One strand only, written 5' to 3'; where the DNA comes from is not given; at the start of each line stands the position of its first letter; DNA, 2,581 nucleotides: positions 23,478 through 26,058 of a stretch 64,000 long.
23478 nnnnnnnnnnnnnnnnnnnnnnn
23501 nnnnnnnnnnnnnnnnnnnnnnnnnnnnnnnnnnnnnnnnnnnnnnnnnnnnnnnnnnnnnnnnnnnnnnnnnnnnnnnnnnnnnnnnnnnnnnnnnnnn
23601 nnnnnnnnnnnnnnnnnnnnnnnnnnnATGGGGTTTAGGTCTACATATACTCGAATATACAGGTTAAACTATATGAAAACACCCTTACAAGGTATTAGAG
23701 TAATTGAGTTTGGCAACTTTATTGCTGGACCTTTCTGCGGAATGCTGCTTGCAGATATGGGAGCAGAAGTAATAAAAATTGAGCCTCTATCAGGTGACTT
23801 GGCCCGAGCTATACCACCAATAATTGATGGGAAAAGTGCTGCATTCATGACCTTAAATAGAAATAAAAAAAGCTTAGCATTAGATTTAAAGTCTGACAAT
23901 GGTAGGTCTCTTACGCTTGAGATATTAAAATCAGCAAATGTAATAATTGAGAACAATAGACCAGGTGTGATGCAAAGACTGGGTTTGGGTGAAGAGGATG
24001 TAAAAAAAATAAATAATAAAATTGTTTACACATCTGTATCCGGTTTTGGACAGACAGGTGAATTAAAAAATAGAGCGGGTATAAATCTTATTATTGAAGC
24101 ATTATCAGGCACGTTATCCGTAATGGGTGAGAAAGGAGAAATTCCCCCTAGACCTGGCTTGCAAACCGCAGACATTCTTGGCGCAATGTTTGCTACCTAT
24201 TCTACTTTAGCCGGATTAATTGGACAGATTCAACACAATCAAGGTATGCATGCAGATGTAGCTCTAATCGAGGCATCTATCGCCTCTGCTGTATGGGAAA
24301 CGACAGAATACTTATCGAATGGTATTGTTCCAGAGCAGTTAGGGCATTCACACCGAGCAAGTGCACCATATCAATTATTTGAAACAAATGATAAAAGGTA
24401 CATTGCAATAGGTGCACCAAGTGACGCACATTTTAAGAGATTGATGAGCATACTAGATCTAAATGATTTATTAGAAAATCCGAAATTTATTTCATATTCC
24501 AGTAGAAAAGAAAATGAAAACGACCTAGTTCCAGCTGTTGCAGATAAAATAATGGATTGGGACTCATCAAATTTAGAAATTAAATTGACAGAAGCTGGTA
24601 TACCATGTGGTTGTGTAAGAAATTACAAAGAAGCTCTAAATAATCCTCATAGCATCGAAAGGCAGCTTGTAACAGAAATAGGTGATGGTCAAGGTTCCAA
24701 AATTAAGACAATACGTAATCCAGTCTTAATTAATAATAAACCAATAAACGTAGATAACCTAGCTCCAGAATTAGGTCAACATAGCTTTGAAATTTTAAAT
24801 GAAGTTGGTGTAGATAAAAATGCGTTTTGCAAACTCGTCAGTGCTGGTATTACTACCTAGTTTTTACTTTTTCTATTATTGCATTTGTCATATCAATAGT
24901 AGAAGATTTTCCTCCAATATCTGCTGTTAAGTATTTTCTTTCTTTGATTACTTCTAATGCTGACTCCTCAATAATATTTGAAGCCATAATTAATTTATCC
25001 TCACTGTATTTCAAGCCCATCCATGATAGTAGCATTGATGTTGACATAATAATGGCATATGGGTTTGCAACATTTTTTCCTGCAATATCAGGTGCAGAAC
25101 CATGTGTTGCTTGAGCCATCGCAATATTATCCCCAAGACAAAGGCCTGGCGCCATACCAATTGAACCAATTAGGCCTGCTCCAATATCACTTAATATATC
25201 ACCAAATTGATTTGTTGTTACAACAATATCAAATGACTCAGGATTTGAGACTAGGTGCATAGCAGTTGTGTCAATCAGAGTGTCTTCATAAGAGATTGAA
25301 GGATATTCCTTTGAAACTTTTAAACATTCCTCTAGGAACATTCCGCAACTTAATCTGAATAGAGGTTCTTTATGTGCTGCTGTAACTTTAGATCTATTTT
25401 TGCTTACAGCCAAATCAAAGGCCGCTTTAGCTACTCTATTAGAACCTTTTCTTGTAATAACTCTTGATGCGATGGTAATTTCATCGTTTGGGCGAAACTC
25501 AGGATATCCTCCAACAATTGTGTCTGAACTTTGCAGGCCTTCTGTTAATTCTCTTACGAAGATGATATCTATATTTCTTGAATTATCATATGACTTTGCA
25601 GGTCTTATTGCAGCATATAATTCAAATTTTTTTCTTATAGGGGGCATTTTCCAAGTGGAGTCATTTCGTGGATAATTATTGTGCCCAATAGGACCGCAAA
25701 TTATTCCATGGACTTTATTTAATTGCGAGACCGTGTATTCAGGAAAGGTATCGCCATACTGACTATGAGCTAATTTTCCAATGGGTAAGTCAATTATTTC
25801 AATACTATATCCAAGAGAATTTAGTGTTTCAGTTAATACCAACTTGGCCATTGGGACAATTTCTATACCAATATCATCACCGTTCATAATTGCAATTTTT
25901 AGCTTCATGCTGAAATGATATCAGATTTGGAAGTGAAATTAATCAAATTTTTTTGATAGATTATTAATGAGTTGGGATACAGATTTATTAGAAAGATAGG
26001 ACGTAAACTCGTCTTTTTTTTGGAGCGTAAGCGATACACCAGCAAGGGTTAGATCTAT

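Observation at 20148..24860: Uncharacterised four-gene operon next to a tRNA gene: M24 hydrolase, degenerate KdsB-fold protein, LVIVD beta-propeller and class III CoA-transferase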

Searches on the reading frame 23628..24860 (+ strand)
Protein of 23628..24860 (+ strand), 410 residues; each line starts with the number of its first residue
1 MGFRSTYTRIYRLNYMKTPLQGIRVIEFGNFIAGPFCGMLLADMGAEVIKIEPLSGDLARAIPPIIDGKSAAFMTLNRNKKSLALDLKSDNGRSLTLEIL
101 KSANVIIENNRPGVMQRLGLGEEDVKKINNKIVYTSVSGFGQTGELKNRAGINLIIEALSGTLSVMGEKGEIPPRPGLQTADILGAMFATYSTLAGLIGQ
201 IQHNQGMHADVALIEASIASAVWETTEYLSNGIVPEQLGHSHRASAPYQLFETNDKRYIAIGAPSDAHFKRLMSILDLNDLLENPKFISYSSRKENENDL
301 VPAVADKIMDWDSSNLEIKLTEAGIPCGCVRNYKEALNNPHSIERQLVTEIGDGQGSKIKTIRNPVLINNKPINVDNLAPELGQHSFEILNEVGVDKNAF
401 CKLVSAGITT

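Call 4: search_protein_families(library=pfam, proteins=[window:23628-24860:+], max_evalue=0.01)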
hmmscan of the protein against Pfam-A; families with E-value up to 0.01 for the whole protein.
window:23628-24860:+ (410 aa): 1 family
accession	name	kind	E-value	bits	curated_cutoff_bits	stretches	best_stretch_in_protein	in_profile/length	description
PF02515.22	CoA_transf_3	-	9.1e-110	367.6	23.3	1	20-386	1-366/366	CoA-transferase family III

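Call 5: search_protein_families(library=ncbifam, proteins=[window:23628-24860:+], max_evalue=0.01)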
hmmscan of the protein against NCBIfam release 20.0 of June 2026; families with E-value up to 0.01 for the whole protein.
window:23628-24860:+ (410 aa): 7 families
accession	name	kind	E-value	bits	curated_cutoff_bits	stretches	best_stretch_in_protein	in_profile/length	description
NF052585.1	SucGlutTfsCaiB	equivalog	7.9e-83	278.2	750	1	17-394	5-389/394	succinate--glutarate CoA-transferase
NF008511.0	PRK11430.1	equivalog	8.4e-65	219.3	522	1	14-353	4-343/381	CoA:oxalate CoA-transferase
NF041294.1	Scnl_mescCoAtase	equivalog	7.3e-59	199.8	700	1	20-390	4-380/381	succinyl-CoA:mesaconate CoA-transferase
NF003809.0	PRK05398.1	subfamily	1.2e-53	182.2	442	2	16-217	1-204/416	formyl-CoA transferase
TIGR03253.1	oxalate_frc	equivalog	1.5e-51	175.4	504.2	2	18-216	2-202/416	formyl-CoA transferase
NF002914.1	PRK03525.1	equivalog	7.4e-39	133.8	413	1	19-408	9-396/400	L-carnitine CoA-transferase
TIGR04253.1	mesacon_CoA_iso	equivalog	2.8e-13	49.6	725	1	20-98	3-83/403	2-methylfumaryl-CoA isomerase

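Call 16: search_solved_structures(query=window:23673-24860:+, max_evalue=1e-30)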
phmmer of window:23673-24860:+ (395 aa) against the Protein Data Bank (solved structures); distinct sequences matched with E-value up to 1e-30: 16.
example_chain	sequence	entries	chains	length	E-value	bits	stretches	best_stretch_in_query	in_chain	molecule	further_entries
10uh_A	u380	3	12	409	1.5e-64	221.7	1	3-393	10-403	Formyl-coenzyme a transferase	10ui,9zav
9br7_A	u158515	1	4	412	9.7e-64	219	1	4-394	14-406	Succinate--hydroxymethylglutarate CoA-transferase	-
9br6_A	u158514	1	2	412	3.4e-63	217.2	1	4-394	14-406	Succinate--hydroxymethylglutarate CoA-transferase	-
4ed9_A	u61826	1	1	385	3.7e-60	207.2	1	2-377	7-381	CAIB/BAIF family protein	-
4hl6_A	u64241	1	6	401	6.5e-59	203.1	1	2-338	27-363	Uncharacterized protein YfdE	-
5yit_A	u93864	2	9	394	1.1e-38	136.6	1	3-372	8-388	CoA transferase III | Uncharacterized protein Rv3272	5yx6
5yiy_A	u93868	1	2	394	1.5e-38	136.1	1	3-372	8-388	CoA transferase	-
8rp3_A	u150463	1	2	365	9.9e-36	126.8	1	2-335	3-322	Alpha-methylacyl-CoA racemase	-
8rp5_A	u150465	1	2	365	1.4e-35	126.4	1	2-335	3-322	Alpha-methylacyl-CoA racemase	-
1x74_A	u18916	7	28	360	1.8e-35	126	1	2-335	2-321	2-methylacyl-CoA racemase | probable alpha-methylacyl-CoA racemase MCR | PROBABLE ALPHA-METHYLACYL-COA RACEMASE MCR (2-METHYLACYL-COA RACEMASE) (2-ARYLPROPIONYL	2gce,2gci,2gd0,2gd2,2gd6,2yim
8rmw_A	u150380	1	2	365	1.8e-35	126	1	2-335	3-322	Alpha-methylacyl-CoA racemase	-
9i2t_A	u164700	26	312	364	1.9e-35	125.9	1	2-335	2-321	Alpha-methylacyl-CoA racemase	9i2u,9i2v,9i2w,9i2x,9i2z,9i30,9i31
8rp4_A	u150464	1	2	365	2.2e-35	125.7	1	2-335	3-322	Alpha-methylacyl-CoA racemase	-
9fn0_B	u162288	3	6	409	1.6e-34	122.8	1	4-377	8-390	Subunit of Benzylsuccinate CoA-transferase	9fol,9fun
2vjo_A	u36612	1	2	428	5.9e-31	111.1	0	2-198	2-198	FORMYL-COENZYME A TRANSFERASE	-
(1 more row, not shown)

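Call 41: find_related_loci(query=A5, collection=metagenome_contigs, flank=8000)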
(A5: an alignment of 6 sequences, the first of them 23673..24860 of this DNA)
Query A5 (395 aa) in metagenome_contigs; peptide patterns used: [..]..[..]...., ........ (x = any residue, [..] = any of these).
600 stretches matched a pattern (row limit reached: there are more); 552 encode a relative of the query (tblastn E <= 1e-3); the best 80 are kept; 80 distinct loci.
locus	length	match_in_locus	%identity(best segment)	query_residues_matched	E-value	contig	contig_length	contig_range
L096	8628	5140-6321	95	1-394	0e+0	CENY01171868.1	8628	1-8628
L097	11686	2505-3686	70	1-394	0e+0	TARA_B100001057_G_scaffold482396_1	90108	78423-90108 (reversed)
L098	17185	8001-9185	54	1-394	1e-139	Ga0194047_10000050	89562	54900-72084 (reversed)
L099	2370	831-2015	52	1-394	4e-146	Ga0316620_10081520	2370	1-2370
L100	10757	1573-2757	50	1-394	8e-136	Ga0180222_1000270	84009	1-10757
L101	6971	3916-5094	51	1-392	7e-135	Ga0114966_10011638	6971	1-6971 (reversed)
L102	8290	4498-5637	52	1-379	1e-132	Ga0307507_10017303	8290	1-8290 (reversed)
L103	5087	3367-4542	51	4-394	2e-133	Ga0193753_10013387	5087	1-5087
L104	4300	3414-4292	66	1-293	3e-134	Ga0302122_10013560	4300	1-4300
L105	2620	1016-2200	49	1-394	4e-138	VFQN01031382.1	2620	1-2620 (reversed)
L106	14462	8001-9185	52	1-394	3e-131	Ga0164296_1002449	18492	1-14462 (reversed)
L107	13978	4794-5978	52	1-394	7e-131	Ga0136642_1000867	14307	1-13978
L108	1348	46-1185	51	1-379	2e-142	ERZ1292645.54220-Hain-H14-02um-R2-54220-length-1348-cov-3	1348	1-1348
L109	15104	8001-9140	50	1-379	6e-124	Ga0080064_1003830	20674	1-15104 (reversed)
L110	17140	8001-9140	50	1-379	6e-124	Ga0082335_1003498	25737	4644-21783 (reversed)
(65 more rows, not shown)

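Call 44: search_protein_families(library=pfam, proteins=[L098:6946-7977:+, L098:9231-10127:+, L098:10143-11108:+, L098:4278-6038:+, L106:5728-6906:+, L106:4655-5707:+, L101:2700-3869:+, L101:5194-6081:+, L100:374-1444:+, L103:2326-3327:+], max_evalue=0.001)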
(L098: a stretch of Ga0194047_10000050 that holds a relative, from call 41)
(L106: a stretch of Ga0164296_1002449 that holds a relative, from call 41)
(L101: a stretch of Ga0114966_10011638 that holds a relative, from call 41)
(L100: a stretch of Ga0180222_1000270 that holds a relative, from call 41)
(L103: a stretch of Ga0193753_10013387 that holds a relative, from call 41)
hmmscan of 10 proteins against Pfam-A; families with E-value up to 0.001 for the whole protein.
L098:6946-7977:+ (343 aa): 1 family
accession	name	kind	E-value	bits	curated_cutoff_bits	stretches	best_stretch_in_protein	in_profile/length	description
PF03401.19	TctC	-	3.2e-71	240.5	27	1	67-338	2-272/274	Tripartite tricarboxylate transporter family receptor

L098:9231-10127:+ (298 aa): 3 families
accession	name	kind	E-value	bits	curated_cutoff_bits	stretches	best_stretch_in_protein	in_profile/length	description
PF03328.21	HpcH_HpaI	-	5.3e-40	137.5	25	1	5-227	1-221/221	HpcH/HpaI aldolase/citrate lyase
PF15617.12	C-C_Bond_Lyase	-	1.4e-06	28.2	28.4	0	206-273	237-300/320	C-C_Bond_Lyase of the TIM-Barrel fold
PF22484.2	DUF6986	-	0.00015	21.2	27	1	89-143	167-221/408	Domain of unknown function (DUF6986)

L098:10143-11108:+ (321 aa): 4 families
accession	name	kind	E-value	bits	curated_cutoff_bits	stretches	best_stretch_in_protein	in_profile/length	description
PF01408.29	GFO_IDH_MocA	-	9.6e-24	84.8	24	1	3-121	2-120/120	Oxidoreductase family, NAD-binding Rossmann fold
PF22725.1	GFO_IDH_MocA_C3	-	4e-21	75.7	27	1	130-248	2-124/124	GFO/IDH/MocA C-terminal domain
PF02894.22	GFO_IDH_MocA_C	-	1.6e-11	44.9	22.9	1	133-320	1-217/218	Oxidoreductase family, C-terminal alpha/beta domain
PF03807.23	F420_oxidored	-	1.2e-05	26.3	21.6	1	4-81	2-76/94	NADP oxidoreductase coenzyme F420-dependent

L098:4278-6038:+ (586 aa): 8 families
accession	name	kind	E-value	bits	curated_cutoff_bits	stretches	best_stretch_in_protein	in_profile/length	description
PF00732.25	GMC_oxred_N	-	9.3e-36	124.1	23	1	30-324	1-217/218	GMC oxidoreductase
PF05199.19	GMC_oxred_C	-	8.4e-30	104.6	24.6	1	391-574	1-139/139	GMC oxidoreductase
PF00890.30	FAD_binding_2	-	6.2e-06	26.1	20.4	0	31-63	1-32/414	FAD binding domain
PF01266.30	DAO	-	7.8e-06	26.1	27.9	1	31-68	1-37/353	FAD dependent oxidoreductase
PF03486.20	HI0933_like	-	1.6e-05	24.9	50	0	186-290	72-170/244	HI0933-like protein Rossmann domain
PF13450.12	NAD_binding_8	-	2.7e-05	24.8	21.9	1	34-66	1-32/68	NAD(P)-binding Rossmann-like domain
PF05834.18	Lycopene_cycl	-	4.5e-05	23.1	23.4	1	31-65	1-36/380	Lycopene cyclase protein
PF13738.12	Pyr_redox_3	-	0.00014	21.7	30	0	179-290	37-140/305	Pyridine nucleotide-disulphide oxidoreductase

L106:5728-6906:+ (392 aa): 5 families
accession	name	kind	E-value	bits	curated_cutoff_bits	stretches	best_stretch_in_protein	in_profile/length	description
PF00326.27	Peptidase_S9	-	2.2e-11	44.1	22.6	1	185-389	9-210/213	Prolyl oligopeptidase family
PF12146.15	Hydrolase_4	-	9.3e-09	35.4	27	1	319-360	187-228/239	Serine aminopeptidase, S33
PF06500.17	FrsA-like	-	2.7e-07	30.2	22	1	77-268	111-299/414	Esterase FrsA-like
PF02129.25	Peptidase_S15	-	0.00034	20.8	23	0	165-275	46-138/262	X-Pro dipeptidyl-peptidase (S15 family)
PF05728.18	UPF0227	-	0.00089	19.6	21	0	232-349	56-160/187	Uncharacterised protein family (UPF0227)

L106:4655-5707:+ (350 aa): 1 family
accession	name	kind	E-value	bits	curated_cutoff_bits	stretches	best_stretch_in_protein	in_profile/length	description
PF03401.19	TctC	-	9.2e-72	242.3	27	1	75-345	2-271/274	Tripartite tricarboxylate transporter family receptor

L101:2700-3869:+ (389 aa): 1 family
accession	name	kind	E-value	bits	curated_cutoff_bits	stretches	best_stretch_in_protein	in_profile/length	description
PF03401.19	TctC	-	7.2e-64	216.4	27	1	126-386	15-274/274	Tripartite tricarboxylate transporter family receptor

L101:5194-6081:+ (295 aa): 2 families
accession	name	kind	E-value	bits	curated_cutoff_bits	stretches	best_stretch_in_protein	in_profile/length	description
PF03328.21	HpcH_HpaI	-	1.6e-41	142.4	25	1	5-227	1-221/221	HpcH/HpaI aldolase/citrate lyase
PF15617.12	C-C_Bond_Lyase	-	6.1e-11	42.5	28.4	1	204-257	235-288/320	C-C_Bond_Lyase of the TIM-Barrel fold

L100:374-1444:+ (356 aa): 4 families
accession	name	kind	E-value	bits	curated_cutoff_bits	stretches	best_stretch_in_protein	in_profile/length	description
PF13377.12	Peripla_BP_3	-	1.1e-28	100.8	26.5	1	189-347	2-167/167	Periplasmic binding protein-like domain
PF00532.27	Peripla_BP_1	-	3.5e-23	82.9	22.2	1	83-295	5-224/281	Periplasmic binding proteins and sugar binding domain of LacI family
PF13407.12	Peripla_BP_4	-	1.8e-14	54.4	35.1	1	83-295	2-217/258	Periplasmic binding protein domain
PF00356.27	LacI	-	2.5e-10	40.4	27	1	21-68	1-46/46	Bacterial regulatory proteins, lacI family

L103:2326-3327:+ (333 aa): 1 family
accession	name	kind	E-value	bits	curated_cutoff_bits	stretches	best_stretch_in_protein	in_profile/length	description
PF03401.19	TctC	-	3.4e-71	240.4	27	1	57-329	2-274/274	Tripartite tricarboxylate transporter family receptor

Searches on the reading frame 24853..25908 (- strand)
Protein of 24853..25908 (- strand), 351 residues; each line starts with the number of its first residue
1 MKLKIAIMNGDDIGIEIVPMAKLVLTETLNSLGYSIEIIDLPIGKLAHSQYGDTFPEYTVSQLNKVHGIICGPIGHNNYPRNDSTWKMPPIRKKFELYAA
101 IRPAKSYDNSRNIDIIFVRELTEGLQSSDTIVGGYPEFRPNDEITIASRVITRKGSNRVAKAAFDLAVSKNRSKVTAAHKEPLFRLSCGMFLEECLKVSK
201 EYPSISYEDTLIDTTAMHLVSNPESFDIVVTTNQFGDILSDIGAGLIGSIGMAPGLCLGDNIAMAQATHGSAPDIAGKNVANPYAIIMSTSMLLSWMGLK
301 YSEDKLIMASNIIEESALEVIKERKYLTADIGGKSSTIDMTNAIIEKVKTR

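Call 4: search_protein_families(library=pfam, proteins=[window:24853-25908:-], max_evalue=0.01)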
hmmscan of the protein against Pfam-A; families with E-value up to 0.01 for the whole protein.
window:24853-25908:- (351 aa): 1 family
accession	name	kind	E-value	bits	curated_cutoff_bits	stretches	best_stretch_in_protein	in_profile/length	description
PF00180.25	Iso_dh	-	7.8e-76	256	27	1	4-344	1-348/348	Isocitrate/isopropylmalate dehydrogenase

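Call 5: search_protein_families(library=ncbifam, proteins=[window:24853-25908:-], max_evalue=0.01)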
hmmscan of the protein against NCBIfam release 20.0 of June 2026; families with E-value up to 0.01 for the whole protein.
window:24853-25908:- (351 aa): 18 families
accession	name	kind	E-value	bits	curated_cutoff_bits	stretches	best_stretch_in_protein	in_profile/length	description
NF040626.1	AksF2_Meth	equivalog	1.2e-85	287.8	540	1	3-349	2-331/333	homoisocitrate dehydrogenase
TIGR02088.1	LEU3_arch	subfamily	3.2e-84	283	409.8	1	5-345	1-324/324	isopropylmalate/isohomocitrate dehydrogenases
NF006529.0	PRK08997.1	equivalog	4.6e-80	269.1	510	1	2-347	3-334/335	isocitrate dehydrogenase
NF040619.1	AksF_Meth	equivalog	1.9e-75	254.1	500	1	3-344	2-343/343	homoisocitrate dehydrogenase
TIGR00175.1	mito_nad_idh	equivalog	7.7e-66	222.5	432.4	1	2-348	3-334/334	isocitrate dehydrogenase (NAD(+))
NF006673.0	PRK09222.1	equivalog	4.3e-64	217.3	509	1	2-348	4-341/482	NADP-dependent isocitrate dehydrogenase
NF006048.0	PRK08194.1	equivalog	7.2e-61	206.2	501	1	2-350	3-351/352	tartrate dehydrogenase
TIGR02089.1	TTC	equivalog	3.1e-60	204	470.4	1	3-348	4-352/352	tartrate dehydrogenase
TIGR00169.1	leuB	equivalog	7.1e-59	199.6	353.2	1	4-347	1-348/349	3-isopropylmalate dehydrogenase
NF002898.0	PRK03437.1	equivalog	3.1e-58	197.7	393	1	2-333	4-339/347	3-isopropylmalate dehydrogenase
TIGR02924.1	ICDH_alpha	equivalog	5.5e-54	184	561.35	1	4-348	2-337/473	isocitrate dehydrogenase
NF040855.1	iso_homocit_dh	equivalog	2.5e-47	161.8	680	1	4-348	3-319/345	isocitrate--homoisocitrate dehydrogenase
NF005036.0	PRK06451.1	equivalog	5.8e-35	120.8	484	3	207-331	270-386/412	NADP-dependent isocitrate dehydrogenase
TIGR00183.1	prok_nadp_idh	equivalog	8.5e-32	110.5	567.3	2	205-309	275-379/417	isocitrate dehydrogenase (NADP(+))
NF005425.0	PRK07006.1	equivalog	4.1e-29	101.6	490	2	204-309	274-379/416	NADP-dependent isocitrate dehydrogenase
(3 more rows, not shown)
